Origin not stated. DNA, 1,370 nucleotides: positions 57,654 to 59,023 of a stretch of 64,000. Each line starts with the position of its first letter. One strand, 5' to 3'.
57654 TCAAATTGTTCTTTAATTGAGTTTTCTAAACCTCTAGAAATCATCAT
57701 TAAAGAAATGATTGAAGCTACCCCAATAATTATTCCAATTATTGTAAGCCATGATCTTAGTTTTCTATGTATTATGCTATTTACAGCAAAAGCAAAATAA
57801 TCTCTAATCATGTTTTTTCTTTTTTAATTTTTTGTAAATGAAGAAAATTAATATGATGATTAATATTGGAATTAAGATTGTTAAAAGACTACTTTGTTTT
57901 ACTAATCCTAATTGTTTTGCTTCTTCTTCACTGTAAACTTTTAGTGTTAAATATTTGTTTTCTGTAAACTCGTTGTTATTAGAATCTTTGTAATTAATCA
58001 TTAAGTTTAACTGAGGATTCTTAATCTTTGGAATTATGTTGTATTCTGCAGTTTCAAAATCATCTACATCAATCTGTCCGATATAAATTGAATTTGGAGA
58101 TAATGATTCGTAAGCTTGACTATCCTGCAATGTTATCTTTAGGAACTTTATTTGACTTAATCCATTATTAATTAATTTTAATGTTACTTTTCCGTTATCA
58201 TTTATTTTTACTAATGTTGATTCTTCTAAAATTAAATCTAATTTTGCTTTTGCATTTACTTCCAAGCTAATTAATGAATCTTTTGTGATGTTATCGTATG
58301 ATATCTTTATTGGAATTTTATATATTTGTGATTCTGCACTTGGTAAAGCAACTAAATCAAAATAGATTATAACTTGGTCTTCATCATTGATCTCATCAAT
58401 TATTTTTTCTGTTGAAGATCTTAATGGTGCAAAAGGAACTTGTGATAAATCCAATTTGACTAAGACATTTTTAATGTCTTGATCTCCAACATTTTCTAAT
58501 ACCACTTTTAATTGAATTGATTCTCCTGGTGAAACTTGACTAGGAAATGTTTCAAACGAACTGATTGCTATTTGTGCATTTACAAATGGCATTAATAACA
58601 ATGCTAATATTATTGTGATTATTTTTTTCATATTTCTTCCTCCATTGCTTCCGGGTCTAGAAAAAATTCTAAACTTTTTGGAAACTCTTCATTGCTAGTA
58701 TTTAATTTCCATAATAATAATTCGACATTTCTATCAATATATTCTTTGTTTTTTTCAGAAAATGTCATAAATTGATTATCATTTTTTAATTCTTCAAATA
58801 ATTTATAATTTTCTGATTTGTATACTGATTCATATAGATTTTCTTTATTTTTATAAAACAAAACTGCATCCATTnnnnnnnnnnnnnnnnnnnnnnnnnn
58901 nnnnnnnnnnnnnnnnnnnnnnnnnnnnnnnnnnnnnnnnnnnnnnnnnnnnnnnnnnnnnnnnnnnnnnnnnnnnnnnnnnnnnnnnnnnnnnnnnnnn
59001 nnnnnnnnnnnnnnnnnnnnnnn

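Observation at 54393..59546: Operon coupling two Cys-rich pilin-like proteins to a MacB/FtsX-type ABC transporter and unknown partners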

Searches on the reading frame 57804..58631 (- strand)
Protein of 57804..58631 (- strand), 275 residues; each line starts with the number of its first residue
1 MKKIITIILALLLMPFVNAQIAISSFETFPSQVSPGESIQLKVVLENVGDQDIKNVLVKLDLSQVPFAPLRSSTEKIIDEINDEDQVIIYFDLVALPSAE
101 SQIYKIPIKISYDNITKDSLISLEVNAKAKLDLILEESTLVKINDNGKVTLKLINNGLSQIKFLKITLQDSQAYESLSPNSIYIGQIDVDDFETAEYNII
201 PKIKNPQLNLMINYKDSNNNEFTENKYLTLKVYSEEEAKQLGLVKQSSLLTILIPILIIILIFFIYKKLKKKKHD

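Call 3: search_protein_families(library=pfam, proteins=[window:57804-58631:-], max_evalue=1)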
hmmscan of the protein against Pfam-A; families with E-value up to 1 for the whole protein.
window:57804-58631:- (275 aa): 4 families
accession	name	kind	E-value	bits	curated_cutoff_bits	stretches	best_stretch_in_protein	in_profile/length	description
PF07705.17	CARDB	-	0.00064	20.3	22.7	1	28-74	10-50/101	CARDB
PF22544.2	HYDIN_VesB_CFA65-like_Ig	-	0.084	13.6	25.5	0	31-69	13-51/100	HYDIN/CFA65/VesB-like, Ig-like domain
PF13584.12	BatD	-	0.1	13.7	24.1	1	30-113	5-81/92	BatD DUF11 like domain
PF02752.27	Arrestin_C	-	0.14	12.9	27.7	1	33-83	16-69/137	Arrestin (or S-antigen), C-terminal domain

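Call 4: search_protein_families(library=ncbifam, proteins=[window:57804-58631:-], max_evalue=1)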
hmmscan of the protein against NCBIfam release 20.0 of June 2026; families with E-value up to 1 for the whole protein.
window:57804-58631:- (275 aa): 1 family
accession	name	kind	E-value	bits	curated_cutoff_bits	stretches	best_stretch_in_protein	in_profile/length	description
NF058647.1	lipo_LytA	equivalog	0.22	11.7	110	0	1-91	1-91/107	acidic lipoprotein LytA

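Call 24: find_homologous_proteins(query=window:57804-58631:-, max_evalue=0.001)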
Query window:57804-58631:- (275 aa): 148 proteins with E <= 0.001 among 2283 candidates; the best 120 are listed.
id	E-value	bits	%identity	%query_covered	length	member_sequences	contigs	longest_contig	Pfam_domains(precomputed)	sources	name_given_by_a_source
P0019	1.5e-162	557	100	100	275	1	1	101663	-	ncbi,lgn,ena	-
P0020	4.2e-115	402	69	100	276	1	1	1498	-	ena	-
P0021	6.6e-115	401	72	94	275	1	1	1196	-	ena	-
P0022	6.5e-114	398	71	97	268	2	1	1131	-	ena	-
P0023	4.6e-113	395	71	97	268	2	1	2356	-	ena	-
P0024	5.7e-112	391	67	91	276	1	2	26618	-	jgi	-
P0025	2.9e-111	389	66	93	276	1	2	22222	-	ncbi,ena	-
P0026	7.5e-111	388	65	100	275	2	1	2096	-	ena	-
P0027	1.2e-109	384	64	100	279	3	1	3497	-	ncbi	-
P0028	2.2e-109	383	64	100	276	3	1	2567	-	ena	-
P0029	4.4e-108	379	64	100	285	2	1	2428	-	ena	-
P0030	5.3e-108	378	64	93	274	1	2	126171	PF07705.18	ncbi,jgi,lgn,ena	-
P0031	9.1e-107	374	65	100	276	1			-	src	-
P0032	9.5e-107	374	65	100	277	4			-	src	-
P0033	1.2e-106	374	65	100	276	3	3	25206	-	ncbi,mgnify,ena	ncbi:MAG: hypothetical protein AABW56_04065 [Nanoarchaeota archaeon]|mgnify:CR=1 FL=1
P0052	6.6e-97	342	59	94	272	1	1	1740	PF07705.18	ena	-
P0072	2.2e-92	327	58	94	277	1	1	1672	PF07705.18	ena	-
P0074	1.1e-91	325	57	100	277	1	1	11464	PF07705.18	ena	-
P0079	6.7e-91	322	57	93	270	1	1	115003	-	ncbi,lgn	-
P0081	3.5e-90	320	59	99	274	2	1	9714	PF07705.18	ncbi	-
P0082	3.8e-90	320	59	99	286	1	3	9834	PF07705.18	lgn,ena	-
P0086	9.8e-88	312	57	93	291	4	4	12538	PF07705.18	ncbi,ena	-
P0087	1.1e-87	312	58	99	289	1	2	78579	PF07705.18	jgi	jgi:hypothetical protein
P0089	2.3e-86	308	55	99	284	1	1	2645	PF07705.18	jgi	jgi:hypothetical protein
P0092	8.2e-86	306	54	97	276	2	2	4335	PF07705.18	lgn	-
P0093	9.3e-86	306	51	99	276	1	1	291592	-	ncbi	-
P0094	2.3e-85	304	53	97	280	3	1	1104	PF07705.18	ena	-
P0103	2.1e-84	301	53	99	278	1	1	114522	-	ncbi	-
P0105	2.6e-84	301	54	94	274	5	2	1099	PF07705.18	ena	-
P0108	4.1e-84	300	54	94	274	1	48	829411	-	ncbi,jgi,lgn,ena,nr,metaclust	ncbi:MAG: hypothetical protein QT11_C0001G0946 [archaeon GW2011_AR20]|nr:MAG: hypothetical protein Q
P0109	5.3e-84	300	51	100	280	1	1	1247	PF07705.18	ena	-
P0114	2.2e-83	298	53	96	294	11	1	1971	PF07705.18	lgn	-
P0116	3.1e-83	297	54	99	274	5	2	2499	PF07705.18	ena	-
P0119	5.2e-82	293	52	98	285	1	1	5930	PF07705.18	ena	-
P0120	5.4e-82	293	52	98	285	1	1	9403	PF07705.18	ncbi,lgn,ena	-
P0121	8.8e-82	293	52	95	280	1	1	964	PF07705.18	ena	-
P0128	3.2e-80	287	51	97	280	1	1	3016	PF07705.18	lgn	-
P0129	6.5e-80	287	50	100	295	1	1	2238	PF07705.18,PF10633.16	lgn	-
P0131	8.5e-80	286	51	99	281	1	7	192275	-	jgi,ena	-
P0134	4.6e-79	284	50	97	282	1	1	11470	PF07705.18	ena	-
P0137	8.6e-79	283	51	96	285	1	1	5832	PF07705.18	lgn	-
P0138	9.4e-79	283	49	99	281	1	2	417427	PF07705.18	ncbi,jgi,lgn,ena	-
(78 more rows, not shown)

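Call 25: find_encoding_contigs(protein=P0108, flank=7000, max_places=1)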
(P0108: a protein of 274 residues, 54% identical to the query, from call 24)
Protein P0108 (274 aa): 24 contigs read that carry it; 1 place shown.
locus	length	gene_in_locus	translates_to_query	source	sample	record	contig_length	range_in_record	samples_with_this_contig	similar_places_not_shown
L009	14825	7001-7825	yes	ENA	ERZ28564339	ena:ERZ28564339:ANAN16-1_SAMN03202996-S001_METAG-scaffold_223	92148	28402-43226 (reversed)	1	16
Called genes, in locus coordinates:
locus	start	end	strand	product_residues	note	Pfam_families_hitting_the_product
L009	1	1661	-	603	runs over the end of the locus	PF01850:PIN, PF00437:T2SSE (weak), PF13083:KH_KhpA-B (weak), PF00013:KH_1 (weak)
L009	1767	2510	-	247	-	PF01135:PCMT (weak), PF00398:RrnaAD (weak), PF08704:GCD14, PF13847:Methyltransf_31 (weak)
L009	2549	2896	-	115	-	-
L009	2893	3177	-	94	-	-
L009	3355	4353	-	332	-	PF02661:Fic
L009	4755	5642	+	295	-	PF00588:SpoU_methylase (weak)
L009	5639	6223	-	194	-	PF13581:HATPase_c_2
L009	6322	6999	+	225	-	PF00005:ABC_tran, PF02463:SMC_N (faint), PF13304:AAA_21 (faint)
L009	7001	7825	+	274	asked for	-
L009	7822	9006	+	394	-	PF12704:MacB_PCD, PF02687:FtsX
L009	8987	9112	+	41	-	-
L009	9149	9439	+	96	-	-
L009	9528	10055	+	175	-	-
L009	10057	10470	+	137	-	-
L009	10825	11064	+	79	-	-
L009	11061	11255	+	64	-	-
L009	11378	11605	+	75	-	-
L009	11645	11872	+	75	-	-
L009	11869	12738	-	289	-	PF13610:DDE_Tnp_IS240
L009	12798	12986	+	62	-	-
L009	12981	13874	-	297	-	PF01972:SDH_protease, PF25145:NfeD1b_N (faint)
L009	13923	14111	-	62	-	-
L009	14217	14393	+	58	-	-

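Call 26: find_encoding_contigs(protein=P0138, flank=7000, max_places=1)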
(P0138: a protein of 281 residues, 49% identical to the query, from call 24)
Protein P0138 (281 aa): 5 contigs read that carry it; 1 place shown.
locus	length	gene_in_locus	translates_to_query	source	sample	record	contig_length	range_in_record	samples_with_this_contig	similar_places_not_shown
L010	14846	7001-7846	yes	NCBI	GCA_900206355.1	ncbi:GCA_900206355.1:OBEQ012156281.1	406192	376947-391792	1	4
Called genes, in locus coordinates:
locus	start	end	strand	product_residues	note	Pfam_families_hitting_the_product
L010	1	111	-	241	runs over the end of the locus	PF03372:Exo_endo_phos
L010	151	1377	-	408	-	PF13191:AAA_16 (faint), PF13401:AAA_22 (faint), PF00004:AAA, PF05496:RuvB_N (faint), PF07724:AAA_2 (faint), PF07728:AAA_5 (weak), PF23902:AAA_lid_PRS2_C (weak), PF17862:AAA_lid_3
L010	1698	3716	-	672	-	PF01841:Transglut_core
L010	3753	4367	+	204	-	PF01171:ATP_bind_3 (weak), PF02568:ThiI, PF06508:QueC (faint)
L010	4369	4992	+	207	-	PF00881:Nitroreductase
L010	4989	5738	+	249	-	-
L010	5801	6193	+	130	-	PF00903:Glyoxalase, PF22677:Ble-like_N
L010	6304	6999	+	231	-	PF00005:ABC_tran, PF02463:SMC_N, PF13304:AAA_21 (faint)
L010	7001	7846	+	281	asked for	PF07705:CARDB (faint)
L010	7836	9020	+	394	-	PF12704:MacB_PCD, PF02687:FtsX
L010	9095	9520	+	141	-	-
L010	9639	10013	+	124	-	-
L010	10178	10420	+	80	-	-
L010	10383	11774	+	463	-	PF01406:tRNA-synt_1e, PF09334:tRNA-synt_1g (faint), PF23493:CysS_C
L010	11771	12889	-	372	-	PF02353:CMAS, PF05175:MTS (weak), PF13489:Methyltransf_23, PF01728:FtsJ (weak), PF08241:Methyltransf_11, PF08242:Methyltransf_12, PF13649:Methyltransf_25, PF13847:Methyltransf_31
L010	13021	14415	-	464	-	PF06039:Mqo, PF01266:DAO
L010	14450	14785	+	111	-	-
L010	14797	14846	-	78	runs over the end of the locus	PF00462:Glutaredoxin, PF13417:GST_N_3 (weak), PF13409:GST_N_2 (weak)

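Call 27: find_encoding_contigs(protein=P0093, flank=7000, max_places=1)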
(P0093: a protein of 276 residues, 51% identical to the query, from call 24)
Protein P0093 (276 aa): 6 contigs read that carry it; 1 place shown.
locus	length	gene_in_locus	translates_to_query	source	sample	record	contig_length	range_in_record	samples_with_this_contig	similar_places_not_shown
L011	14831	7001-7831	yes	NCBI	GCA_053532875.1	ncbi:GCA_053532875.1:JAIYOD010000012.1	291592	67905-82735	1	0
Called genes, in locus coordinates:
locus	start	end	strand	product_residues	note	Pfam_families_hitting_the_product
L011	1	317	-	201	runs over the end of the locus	PF00081:Sod_Fe_N, PF02777:Sod_Fe_C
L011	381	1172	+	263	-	PF06550:SPP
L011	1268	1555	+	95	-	PF04010:DUF357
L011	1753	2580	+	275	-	-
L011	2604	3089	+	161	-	PF00004:AAA (weak), PF13238:AAA_18, PF20720:nSTAND3 (faint), PF13207:AAA_17 (weak)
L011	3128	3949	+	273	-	PF02811:PHP, PF13263:PHP_C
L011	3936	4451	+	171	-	PF01864:CarS-like, PF01148:CTP_transf_1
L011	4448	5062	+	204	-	PF01066:CDP-OH_P_transf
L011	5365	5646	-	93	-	-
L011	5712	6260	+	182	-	PF01596:Methyltransf_3, PF01135:PCMT (weak), PF02475:TRM5-TYW2_MTfase (weak), PF01564:Spermine_synth (weak), PF03602:Cons_hypoth95 (weak), PF13847:Methyltransf_31, PF13649:Methyltransf_25, PF13578:Methyltransf_24, +1 more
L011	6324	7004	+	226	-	PF02463:SMC_N (faint), PF00005:ABC_tran, PF13304:AAA_21 (faint)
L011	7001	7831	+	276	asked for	-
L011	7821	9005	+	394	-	PF12704:MacB_PCD, PF02687:FtsX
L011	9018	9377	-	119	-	-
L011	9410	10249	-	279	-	PF00503:G-alpha (faint), PF01926:MMR_HSR1, PF02421:FeoB_N (weak), PF02824:TGS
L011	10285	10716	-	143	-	-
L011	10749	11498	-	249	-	PF02535:Zip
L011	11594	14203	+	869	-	PF00270:DEAD, PF04851:ResIII, PF00271:Helicase_C, PF19306:WHD_Lhr, PF08494:DEAD_assoc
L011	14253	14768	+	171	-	-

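Call 45: search_protein_families(library=padloc, proteins=[window:57804-58631:-], max_evalue=0.01)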
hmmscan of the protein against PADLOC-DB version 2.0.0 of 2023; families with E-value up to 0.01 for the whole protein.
window:57804-58631:- (275 aa): 0 families

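Call 50: find_encoding_contigs(protein=P0079, flank=7000, max_places=1)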
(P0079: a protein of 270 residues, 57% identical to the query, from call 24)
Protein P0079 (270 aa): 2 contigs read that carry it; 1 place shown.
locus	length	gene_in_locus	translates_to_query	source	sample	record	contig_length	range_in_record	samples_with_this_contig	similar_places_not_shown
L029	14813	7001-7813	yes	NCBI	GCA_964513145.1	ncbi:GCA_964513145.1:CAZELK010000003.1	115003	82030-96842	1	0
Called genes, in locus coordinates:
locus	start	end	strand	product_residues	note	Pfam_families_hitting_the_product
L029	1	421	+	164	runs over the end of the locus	PF00004:AAA (faint), PF13207:AAA_17, PF13238:AAA_18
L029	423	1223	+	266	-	PF02811:PHP, PF13263:PHP_C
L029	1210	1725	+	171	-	PF01864:CarS-like, PF01148:CTP_transf_1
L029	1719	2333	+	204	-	PF01066:CDP-OH_P_transf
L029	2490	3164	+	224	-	-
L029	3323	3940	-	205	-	PF01909:NTP_transf_2, PF18765:Polbeta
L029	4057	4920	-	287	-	PF17773:UPF0176_N, PF00581:Rhodanese, PF12368:Rhodanese_C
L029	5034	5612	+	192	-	-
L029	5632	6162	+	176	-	PF01596:Methyltransf_3, PF13847:Methyltransf_31, PF13578:Methyltransf_24, PF13649:Methyltransf_25 (weak)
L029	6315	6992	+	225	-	PF02463:SMC_N (faint), PF00005:ABC_tran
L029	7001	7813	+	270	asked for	-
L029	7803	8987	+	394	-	PF12704:MacB_PCD, PF02687:FtsX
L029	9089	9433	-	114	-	-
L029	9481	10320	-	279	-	PF01926:MMR_HSR1, PF02421:FeoB_N, PF02824:TGS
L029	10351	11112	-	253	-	PF02535:Zip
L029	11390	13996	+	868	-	PF04851:ResIII, PF00270:DEAD, PF00271:Helicase_C, PF19306:WHD_Lhr, PF08494:DEAD_assoc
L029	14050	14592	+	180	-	-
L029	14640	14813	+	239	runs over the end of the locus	PF00149:Metallophos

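Call 51: find_encoding_contigs(protein=P0087, flank=7000, max_places=1)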
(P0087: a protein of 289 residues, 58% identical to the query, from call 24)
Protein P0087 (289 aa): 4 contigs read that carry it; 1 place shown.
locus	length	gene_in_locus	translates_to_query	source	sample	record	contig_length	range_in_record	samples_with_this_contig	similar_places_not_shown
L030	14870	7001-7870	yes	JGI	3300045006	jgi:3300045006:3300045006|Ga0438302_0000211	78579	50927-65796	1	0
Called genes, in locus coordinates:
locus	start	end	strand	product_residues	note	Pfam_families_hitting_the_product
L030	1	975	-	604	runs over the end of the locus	PF01850:PIN, PF00437:T2SSE (weak), PF00013:KH_1 (weak)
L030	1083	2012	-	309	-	-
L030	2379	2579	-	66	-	-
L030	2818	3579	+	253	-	-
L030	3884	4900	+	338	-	PF00078:RVT_1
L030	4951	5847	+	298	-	PF00588:SpoU_methylase (weak)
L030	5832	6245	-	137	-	-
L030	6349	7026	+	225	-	PF00005:ABC_tran, PF02463:SMC_N (faint), PF13304:AAA_21 (faint)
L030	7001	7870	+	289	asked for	PF07705:CARDB (faint)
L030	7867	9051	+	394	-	PF12704:MacB_PCD, PF02687:FtsX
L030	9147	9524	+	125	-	-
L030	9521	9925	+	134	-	-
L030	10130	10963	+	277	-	PF02540:NAD_synthase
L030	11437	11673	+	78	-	PF01191:RNA_pol_Rpb5_C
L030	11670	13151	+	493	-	PF04563:RNA_pol_Rpb2_1, PF04561:RNA_pol_Rpb2_2, PF04565:RNA_pol_Rpb2_3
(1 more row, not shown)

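Call 52: find_encoding_contigs(protein=P0103, flank=7000, max_places=1)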
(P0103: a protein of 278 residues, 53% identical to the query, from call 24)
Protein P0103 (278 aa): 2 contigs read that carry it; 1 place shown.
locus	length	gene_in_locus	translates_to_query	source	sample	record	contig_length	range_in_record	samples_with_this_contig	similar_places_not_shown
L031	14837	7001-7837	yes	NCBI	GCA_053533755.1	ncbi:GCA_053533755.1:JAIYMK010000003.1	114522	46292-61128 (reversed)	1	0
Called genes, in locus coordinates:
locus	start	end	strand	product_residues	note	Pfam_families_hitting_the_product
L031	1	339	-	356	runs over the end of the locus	PF00919:UPF0004, PF04055:Radical_SAM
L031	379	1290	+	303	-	PF01916:DS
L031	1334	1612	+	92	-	-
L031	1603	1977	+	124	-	-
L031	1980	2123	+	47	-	-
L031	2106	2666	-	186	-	PF06821:Ser_hydrolase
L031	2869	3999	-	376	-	PF01946:Thi4 (weak), PF00890:FAD_binding_2, PF01266:DAO, PF07992:Pyr_redox_2 (weak), PF13450:NAD_binding_8 (weak), PF13738:Pyr_redox_3 (faint)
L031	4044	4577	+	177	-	PF10517:DM13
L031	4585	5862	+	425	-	PF01794:Ferric_reduct, PF00355:Rieske, PF13806:Rieske_2 (weak)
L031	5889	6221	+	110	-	PF00581:Rhodanese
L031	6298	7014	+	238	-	PF02463:SMC_N (faint), PF00005:ABC_tran, PF13304:AAA_21 (faint)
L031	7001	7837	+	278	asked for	-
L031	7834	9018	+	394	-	PF12704:MacB_PCD, PF02687:FtsX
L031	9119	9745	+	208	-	-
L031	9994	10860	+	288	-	-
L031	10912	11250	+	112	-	-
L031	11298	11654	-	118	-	PF10049:DUF2283 (weak)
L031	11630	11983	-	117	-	-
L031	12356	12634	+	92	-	-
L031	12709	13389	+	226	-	-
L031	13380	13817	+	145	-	-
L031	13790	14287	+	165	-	-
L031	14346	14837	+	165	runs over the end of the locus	-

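Call 53: find_encoding_contigs(protein=P0131, flank=7000, max_places=1)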
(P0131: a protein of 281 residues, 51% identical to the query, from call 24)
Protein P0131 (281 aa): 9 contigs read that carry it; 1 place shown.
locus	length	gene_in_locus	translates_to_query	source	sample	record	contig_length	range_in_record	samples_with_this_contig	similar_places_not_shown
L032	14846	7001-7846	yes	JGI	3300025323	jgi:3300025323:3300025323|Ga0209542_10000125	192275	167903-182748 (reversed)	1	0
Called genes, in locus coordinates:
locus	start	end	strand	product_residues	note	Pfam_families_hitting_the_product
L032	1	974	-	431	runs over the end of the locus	PF07724:AAA_2 (faint), PF05496:RuvB_N (faint), PF13191:AAA_16 (faint), PF00004:AAA, PF07728:AAA_5 (weak), PF17862:AAA_lid_3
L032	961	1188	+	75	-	-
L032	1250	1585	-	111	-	PF07883:Cupin_2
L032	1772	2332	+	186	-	PF00293:NUDIX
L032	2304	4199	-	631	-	PF01841:Transglut_core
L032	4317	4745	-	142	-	PF00293:NUDIX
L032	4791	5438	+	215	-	PF01171:ATP_bind_3 (weak), PF02568:ThiI, PF06508:QueC (faint)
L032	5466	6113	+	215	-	PF23023:Anti-Pycsar_Apyc1 (weak), PF00753:Lactamase_B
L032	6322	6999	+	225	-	PF00005:ABC_tran, PF02463:SMC_N (weak), PF13304:AAA_21 (faint)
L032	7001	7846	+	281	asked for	-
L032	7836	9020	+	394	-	PF12704:MacB_PCD, PF02687:FtsX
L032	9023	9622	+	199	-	PF13023:HD_3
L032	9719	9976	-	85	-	PF05016:ParE_toxin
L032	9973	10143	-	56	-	-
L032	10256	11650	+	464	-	PF01406:tRNA-synt_1e, PF01921:tRNA-synt_1f (faint), PF09334:tRNA-synt_1g (weak), PF00133:tRNA-synt_1 (faint), PF23493:CysS_C (weak)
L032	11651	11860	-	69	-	PF11127:YgaP-like_TM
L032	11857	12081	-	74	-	-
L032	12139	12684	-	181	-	PF05763:DUF835 (faint), PF06745:ATPase (weak), PF24336:DUF7504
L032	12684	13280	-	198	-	PF14512:TM1586_NiRdase (faint), PF00881:Nitroreductase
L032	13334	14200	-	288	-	PF13481:AAA_25 (weak), PF06745:ATPase, PF23442:DUF7125 (weak), PF07088:GvpD_P-loop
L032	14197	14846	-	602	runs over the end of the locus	PF17957:Big_7 (faint)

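Call 89: search_solved_structures(query=window:57804-58631:-, max_evalue=1)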
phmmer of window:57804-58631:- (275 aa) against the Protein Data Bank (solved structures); distinct sequences matched with E-value up to 1: 4.
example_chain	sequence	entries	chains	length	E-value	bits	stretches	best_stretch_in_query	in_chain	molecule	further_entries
8j49_B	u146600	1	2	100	0.18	14.8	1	161-240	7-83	Sequence-variable mosaic (SVM) signal sequence domain-containing protein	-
8j48_B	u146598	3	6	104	0.19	14.7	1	160-240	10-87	Sequence-variable mosaic (SVM) signal sequence domain-containing protein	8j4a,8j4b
8jtl_D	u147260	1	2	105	0.2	14.7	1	160-240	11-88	Sequence-variable mosaic (SVM) signal sequence domain-containing protein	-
8jtk_A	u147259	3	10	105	0.31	14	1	193-229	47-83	Sequence-variable mosaic (SVM) signal sequence domain-containing protein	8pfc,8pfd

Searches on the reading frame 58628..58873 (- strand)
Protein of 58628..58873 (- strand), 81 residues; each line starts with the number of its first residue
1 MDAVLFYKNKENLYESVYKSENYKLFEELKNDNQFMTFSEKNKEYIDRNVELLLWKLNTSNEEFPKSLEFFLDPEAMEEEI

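Call 3: search_protein_families(library=pfam, proteins=[window:58628-58873:-], max_evalue=1)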
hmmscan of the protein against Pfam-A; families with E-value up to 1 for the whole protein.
window:58628-58873:- (81 aa): 0 families

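Call 4: search_protein_families(library=ncbifam, proteins=[window:58628-58873:-], max_evalue=1)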
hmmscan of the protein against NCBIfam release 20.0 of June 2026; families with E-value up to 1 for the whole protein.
window:58628-58873:- (81 aa): 3 families
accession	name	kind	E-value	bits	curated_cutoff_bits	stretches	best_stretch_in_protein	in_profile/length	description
NF045966.1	YcsE_rel_Pase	equivalog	0.021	14.3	220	1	7-67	74-135/265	YcsE-related riboflavin metabolism phosphatase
TIGR04527.1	mycoplas_twoTM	subfamily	0.093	12.4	125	1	4-67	32-94/248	MG_279/MG_280 family protein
NF001383.0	PRK00279.2-1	equivalog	0.12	12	225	1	16-54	170-209/212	adenylate kinase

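Call 44: search_protein_families(library=phrogs, proteins=[window:58628-58873:-], max_evalue=0.01)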
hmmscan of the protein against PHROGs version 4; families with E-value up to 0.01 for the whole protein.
window:58628-58873:- (81 aa): 1 family
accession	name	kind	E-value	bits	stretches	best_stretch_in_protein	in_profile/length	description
phrog_33755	-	unknown function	0.0024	19.1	1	21-60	63-102/117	-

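Call 45: search_protein_families(library=padloc, proteins=[window:58628-58873:-], max_evalue=0.01)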
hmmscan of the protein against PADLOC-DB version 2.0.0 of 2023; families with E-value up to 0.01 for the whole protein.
window:58628-58873:- (81 aa): 0 families
